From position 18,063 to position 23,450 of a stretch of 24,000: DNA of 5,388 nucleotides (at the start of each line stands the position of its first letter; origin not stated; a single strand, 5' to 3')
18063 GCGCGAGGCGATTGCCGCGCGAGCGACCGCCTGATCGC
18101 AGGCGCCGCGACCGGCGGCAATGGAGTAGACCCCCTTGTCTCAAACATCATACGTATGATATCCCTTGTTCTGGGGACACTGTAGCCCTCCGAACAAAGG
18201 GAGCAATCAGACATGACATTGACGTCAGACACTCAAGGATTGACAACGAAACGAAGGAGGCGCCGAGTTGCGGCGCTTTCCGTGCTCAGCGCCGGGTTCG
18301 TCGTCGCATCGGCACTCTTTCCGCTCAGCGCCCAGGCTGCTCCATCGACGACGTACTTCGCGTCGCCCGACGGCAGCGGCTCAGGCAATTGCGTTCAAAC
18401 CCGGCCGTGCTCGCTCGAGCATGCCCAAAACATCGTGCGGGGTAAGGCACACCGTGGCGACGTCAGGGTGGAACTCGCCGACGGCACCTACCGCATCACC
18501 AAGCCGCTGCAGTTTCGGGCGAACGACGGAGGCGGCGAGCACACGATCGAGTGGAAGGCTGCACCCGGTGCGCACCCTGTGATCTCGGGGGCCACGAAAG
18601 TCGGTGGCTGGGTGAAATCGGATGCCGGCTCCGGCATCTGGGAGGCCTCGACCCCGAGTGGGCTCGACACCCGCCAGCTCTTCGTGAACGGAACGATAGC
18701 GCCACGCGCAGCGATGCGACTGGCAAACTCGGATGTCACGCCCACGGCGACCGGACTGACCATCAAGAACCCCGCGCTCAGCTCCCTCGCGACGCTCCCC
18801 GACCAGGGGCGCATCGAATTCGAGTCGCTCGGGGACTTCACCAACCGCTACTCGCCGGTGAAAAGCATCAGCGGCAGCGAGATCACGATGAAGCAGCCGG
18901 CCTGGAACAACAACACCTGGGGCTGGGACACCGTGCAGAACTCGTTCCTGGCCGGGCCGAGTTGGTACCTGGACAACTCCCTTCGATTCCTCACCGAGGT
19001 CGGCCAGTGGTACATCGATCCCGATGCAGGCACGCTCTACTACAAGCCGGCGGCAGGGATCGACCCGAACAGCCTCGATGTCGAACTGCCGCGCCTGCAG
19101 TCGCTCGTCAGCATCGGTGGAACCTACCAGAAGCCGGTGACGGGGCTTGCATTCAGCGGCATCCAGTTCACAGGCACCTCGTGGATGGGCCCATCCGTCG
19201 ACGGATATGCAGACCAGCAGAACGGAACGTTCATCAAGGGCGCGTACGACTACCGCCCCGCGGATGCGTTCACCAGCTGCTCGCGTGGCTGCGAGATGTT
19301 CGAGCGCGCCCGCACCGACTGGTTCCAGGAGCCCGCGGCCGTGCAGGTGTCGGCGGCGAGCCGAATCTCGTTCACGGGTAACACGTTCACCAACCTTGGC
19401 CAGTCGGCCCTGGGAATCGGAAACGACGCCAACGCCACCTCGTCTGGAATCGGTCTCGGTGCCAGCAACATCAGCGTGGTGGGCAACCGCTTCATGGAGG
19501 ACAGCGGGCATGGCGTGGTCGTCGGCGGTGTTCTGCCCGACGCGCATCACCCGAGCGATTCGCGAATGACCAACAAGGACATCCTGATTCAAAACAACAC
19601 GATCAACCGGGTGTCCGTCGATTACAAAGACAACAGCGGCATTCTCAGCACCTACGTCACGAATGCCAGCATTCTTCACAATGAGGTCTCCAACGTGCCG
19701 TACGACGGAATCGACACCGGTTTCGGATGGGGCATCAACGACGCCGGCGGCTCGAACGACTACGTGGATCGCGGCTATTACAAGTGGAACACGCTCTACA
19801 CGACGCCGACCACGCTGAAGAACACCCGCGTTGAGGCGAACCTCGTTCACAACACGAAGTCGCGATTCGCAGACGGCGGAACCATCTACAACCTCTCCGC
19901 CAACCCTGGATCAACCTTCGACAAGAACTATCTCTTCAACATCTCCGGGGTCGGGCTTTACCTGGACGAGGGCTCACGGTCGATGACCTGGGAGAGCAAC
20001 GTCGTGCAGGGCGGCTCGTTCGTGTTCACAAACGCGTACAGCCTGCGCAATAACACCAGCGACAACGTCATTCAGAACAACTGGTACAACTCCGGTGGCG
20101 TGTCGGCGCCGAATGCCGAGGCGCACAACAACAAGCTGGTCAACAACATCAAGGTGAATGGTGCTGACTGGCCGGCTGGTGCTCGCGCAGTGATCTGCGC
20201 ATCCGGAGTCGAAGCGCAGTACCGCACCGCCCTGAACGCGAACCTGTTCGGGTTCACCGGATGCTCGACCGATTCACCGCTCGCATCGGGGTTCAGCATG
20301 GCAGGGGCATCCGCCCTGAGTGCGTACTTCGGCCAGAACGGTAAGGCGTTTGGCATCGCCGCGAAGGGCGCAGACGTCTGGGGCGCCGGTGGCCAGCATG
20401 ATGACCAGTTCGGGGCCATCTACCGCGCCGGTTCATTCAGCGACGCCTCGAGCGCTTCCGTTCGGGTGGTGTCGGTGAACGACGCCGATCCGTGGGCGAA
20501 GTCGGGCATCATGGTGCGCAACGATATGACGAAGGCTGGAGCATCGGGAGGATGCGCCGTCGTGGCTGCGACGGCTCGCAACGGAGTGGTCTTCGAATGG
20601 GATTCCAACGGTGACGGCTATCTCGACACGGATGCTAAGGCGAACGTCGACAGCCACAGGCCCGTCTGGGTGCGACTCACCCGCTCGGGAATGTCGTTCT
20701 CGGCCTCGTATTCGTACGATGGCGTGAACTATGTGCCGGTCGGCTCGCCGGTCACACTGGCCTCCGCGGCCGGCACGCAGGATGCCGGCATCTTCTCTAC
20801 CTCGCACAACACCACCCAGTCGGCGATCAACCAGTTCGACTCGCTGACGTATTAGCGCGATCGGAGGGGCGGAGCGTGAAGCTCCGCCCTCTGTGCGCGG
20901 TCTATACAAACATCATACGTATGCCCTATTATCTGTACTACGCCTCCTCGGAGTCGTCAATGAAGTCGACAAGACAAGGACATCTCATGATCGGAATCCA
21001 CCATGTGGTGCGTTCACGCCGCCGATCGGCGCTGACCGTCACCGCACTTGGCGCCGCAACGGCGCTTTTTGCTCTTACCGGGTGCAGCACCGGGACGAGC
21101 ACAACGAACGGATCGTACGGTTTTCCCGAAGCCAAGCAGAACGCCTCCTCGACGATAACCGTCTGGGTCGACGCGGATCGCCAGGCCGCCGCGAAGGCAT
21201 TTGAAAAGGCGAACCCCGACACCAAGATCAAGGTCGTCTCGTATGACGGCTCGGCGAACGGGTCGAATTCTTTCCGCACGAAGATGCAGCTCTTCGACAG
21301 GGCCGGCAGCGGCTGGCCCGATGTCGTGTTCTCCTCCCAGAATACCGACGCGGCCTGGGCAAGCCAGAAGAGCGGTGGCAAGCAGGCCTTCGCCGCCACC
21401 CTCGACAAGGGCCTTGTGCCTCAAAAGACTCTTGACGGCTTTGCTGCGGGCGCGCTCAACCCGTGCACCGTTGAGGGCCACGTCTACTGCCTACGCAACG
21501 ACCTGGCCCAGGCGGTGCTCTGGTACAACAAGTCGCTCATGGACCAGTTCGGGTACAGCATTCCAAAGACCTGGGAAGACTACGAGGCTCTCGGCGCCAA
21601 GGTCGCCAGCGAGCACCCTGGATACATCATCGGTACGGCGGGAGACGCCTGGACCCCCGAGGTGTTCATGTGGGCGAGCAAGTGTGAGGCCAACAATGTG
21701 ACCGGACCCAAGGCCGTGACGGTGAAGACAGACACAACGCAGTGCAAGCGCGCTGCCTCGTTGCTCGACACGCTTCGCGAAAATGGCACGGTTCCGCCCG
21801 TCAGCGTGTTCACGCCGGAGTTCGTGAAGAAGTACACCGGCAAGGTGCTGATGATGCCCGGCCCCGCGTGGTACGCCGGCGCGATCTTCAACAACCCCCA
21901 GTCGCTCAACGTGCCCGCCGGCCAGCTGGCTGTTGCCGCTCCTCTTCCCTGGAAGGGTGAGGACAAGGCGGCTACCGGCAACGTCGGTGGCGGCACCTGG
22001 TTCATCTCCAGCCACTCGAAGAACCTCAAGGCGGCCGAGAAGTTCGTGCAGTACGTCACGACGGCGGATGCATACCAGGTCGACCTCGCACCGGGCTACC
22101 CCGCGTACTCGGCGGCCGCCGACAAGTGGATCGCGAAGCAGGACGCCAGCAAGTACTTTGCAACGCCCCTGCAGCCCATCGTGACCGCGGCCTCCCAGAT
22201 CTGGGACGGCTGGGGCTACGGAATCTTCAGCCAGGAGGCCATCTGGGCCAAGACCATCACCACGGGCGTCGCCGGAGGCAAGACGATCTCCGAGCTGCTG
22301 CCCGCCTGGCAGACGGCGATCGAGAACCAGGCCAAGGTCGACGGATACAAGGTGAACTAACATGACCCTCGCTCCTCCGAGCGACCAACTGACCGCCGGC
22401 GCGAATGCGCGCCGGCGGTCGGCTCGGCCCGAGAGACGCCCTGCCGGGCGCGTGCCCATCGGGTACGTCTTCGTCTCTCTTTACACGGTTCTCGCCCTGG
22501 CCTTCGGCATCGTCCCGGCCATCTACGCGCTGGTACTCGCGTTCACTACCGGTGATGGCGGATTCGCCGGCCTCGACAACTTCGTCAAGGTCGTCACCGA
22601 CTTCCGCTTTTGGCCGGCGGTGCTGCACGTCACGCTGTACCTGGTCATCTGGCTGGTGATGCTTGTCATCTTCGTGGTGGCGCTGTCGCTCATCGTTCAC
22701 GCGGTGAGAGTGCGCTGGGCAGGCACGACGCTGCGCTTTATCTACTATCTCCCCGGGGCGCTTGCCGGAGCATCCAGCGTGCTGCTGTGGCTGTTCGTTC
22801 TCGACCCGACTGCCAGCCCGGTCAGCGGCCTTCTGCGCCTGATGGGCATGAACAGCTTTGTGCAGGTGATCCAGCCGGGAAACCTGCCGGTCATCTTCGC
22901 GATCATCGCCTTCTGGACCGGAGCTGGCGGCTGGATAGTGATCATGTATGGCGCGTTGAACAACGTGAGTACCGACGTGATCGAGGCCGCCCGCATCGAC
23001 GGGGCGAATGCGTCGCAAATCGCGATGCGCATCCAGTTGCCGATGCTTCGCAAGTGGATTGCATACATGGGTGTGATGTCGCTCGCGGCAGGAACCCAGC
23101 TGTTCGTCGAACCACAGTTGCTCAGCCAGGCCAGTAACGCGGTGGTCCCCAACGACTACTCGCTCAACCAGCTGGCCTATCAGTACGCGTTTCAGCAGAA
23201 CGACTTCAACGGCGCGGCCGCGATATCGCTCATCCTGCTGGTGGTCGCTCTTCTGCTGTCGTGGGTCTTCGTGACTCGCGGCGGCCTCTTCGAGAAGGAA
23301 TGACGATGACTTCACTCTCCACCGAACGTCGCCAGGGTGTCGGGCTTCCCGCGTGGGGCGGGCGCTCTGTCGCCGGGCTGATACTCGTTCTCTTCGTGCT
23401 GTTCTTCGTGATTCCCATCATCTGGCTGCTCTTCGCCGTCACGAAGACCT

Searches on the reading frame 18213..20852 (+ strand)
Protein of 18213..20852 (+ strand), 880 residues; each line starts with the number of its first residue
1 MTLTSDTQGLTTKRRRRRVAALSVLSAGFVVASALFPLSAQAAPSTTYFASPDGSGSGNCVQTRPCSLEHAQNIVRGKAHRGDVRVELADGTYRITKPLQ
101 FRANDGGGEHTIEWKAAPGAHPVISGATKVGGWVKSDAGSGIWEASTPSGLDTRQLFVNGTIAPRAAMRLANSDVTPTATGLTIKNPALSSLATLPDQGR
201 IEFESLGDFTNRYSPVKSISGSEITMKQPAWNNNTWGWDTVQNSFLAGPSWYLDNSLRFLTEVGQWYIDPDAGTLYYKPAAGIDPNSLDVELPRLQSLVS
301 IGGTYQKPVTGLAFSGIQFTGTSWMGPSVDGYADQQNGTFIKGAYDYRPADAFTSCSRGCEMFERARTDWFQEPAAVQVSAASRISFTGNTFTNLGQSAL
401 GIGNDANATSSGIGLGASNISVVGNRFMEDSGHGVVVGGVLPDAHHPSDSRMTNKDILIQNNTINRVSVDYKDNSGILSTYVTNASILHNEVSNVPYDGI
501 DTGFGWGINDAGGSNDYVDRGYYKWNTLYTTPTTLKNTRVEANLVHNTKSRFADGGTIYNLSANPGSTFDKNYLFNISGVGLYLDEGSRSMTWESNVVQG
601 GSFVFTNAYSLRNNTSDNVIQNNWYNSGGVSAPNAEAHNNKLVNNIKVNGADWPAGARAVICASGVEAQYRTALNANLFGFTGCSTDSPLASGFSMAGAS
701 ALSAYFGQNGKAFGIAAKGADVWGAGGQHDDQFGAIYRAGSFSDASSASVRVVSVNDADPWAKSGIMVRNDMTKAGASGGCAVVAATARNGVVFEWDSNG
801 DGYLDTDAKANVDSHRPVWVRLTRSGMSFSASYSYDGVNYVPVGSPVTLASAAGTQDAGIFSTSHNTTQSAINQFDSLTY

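Call 7: search_protein_families(library=pfam, proteins=[window:18213-20852:+], max_evalue=0.00001)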
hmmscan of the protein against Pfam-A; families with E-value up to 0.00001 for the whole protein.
window:18213-20852:+ (880 aa): 1 family
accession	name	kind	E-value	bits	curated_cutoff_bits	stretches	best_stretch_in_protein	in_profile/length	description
PF13229.12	Beta_helix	-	3.3e-06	27.3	25.9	0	374-501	46-143/158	Right handed beta helix region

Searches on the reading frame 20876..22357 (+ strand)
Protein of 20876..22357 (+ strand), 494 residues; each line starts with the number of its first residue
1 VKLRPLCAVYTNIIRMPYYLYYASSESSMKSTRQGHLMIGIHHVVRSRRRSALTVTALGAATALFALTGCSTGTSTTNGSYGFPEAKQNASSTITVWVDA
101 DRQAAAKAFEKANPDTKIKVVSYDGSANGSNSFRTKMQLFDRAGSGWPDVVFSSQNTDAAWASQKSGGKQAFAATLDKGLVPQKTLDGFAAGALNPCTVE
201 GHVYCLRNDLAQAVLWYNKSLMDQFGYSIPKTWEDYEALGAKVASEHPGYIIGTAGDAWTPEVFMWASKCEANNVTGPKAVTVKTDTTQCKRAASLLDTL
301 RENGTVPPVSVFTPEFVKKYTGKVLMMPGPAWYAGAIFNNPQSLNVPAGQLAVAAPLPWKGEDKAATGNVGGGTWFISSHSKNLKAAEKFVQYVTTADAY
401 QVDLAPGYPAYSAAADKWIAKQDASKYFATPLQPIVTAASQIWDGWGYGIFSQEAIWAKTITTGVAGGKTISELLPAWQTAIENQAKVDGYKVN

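Call 7: search_protein_families(library=pfam, proteins=[window:20876-22357:+], max_evalue=0.00001)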
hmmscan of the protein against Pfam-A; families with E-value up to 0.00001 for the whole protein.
window:20876-22357:+ (494 aa): 1 family
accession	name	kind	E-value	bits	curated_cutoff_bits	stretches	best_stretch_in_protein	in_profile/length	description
PF01547.30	SBP_bac_1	-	1.3e-23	84.9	26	1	103-399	11-305/307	Bacterial extracellular solute-binding protein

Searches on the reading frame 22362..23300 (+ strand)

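Call 7: search_protein_families(library=pfam, proteins=[window:22362-23300:+], max_evalue=0.00001)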
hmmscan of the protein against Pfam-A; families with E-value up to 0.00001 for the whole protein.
window:22362-23300:+ (313 aa): 1 family
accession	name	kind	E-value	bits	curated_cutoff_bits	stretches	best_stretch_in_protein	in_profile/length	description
PF00528.27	BPD_transp_1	-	7.7e-07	29.5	26.4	0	107-302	43-174/184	Binding-protein-dependent transport system inner membrane component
